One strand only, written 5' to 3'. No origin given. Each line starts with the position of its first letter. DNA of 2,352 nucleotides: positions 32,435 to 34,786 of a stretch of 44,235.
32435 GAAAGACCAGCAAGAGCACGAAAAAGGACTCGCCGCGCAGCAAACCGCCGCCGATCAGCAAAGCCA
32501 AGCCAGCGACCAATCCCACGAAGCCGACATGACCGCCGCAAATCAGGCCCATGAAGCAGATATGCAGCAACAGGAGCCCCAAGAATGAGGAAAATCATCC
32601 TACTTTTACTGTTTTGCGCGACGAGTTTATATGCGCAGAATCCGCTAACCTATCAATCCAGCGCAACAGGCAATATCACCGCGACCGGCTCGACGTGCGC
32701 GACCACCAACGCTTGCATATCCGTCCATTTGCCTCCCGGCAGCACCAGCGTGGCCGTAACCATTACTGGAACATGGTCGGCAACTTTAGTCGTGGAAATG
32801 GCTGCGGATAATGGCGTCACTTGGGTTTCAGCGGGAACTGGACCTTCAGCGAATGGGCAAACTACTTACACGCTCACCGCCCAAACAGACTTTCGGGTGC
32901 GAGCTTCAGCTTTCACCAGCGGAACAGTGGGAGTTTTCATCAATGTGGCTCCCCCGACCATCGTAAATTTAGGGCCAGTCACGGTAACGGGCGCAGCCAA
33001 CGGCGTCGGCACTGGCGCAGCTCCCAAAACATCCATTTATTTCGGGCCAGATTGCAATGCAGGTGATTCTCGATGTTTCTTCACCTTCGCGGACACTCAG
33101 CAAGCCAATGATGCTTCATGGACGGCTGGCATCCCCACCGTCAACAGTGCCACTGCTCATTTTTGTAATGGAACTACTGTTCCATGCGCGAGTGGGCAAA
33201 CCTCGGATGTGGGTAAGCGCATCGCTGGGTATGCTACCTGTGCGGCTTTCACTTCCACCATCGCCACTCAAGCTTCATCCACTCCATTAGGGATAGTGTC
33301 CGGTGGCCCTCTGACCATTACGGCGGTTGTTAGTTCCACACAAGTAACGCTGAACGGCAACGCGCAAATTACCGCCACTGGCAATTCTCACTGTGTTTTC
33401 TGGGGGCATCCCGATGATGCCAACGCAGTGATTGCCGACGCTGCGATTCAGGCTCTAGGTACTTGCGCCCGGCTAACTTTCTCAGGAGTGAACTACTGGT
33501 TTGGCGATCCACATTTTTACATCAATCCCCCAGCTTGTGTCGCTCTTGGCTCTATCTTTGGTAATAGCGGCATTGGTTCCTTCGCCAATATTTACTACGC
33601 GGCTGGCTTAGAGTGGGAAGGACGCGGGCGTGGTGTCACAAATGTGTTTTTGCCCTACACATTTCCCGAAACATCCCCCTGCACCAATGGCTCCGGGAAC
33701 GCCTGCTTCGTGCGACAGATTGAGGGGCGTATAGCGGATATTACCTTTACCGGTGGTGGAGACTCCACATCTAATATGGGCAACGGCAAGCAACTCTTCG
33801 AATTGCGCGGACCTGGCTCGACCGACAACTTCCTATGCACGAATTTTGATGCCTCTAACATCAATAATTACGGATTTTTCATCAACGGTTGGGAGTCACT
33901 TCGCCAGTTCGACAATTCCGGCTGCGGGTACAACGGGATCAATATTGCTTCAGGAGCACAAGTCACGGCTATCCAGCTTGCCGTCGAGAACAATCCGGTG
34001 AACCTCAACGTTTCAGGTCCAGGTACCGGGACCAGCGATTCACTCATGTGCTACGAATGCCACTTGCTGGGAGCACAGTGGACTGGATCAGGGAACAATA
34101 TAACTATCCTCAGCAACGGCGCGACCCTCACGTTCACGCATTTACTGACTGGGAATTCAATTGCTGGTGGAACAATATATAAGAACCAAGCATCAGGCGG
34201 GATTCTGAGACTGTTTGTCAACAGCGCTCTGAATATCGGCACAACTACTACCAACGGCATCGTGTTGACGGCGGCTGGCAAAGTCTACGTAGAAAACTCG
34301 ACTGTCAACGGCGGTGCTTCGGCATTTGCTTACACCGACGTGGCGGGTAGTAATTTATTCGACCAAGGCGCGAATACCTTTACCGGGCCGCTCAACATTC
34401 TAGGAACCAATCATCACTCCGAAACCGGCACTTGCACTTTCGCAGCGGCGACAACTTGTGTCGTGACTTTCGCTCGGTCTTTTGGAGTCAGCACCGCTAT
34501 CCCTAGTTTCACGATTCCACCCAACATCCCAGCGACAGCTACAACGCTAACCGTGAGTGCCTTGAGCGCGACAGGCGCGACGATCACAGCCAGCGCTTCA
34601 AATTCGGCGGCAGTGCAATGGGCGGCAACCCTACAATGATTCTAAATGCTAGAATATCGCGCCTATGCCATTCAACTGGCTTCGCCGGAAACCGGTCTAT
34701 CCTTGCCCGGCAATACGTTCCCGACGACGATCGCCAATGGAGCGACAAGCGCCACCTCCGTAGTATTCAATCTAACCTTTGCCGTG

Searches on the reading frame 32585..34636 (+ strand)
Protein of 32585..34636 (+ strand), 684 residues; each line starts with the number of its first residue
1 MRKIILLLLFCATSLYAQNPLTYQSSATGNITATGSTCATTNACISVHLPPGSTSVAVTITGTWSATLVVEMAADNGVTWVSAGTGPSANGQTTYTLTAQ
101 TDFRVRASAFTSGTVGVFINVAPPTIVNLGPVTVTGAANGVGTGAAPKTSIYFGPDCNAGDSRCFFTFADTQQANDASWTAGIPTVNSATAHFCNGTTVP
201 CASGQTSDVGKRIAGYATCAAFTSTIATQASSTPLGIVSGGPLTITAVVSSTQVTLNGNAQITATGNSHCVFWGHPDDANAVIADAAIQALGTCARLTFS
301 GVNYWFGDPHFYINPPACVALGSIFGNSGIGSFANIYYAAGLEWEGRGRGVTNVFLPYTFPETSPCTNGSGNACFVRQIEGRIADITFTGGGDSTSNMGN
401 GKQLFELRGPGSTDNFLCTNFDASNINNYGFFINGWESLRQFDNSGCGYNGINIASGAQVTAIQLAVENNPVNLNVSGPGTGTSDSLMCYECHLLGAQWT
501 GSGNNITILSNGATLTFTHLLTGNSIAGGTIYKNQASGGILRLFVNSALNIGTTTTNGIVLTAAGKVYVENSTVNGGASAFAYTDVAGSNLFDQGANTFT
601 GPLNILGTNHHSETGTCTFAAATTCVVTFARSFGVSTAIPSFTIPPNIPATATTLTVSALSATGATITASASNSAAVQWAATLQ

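Call 56: search_protein_families(library=phrogs, proteins=[window:32585-34636:+], max_evalue=0.01)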
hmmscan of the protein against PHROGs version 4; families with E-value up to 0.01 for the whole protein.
window:32585-34636:+ (684 aa): 1 family
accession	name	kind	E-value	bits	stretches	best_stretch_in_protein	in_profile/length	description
phrog_4971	-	tail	0.0023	18.3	1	54-118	206-271/283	major tail protein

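Call 57: search_protein_families(library=pfam, proteins=[window:32585-34636:+], max_evalue=0.01)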
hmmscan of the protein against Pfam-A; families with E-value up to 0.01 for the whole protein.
window:32585-34636:+ (684 aa): 0 families
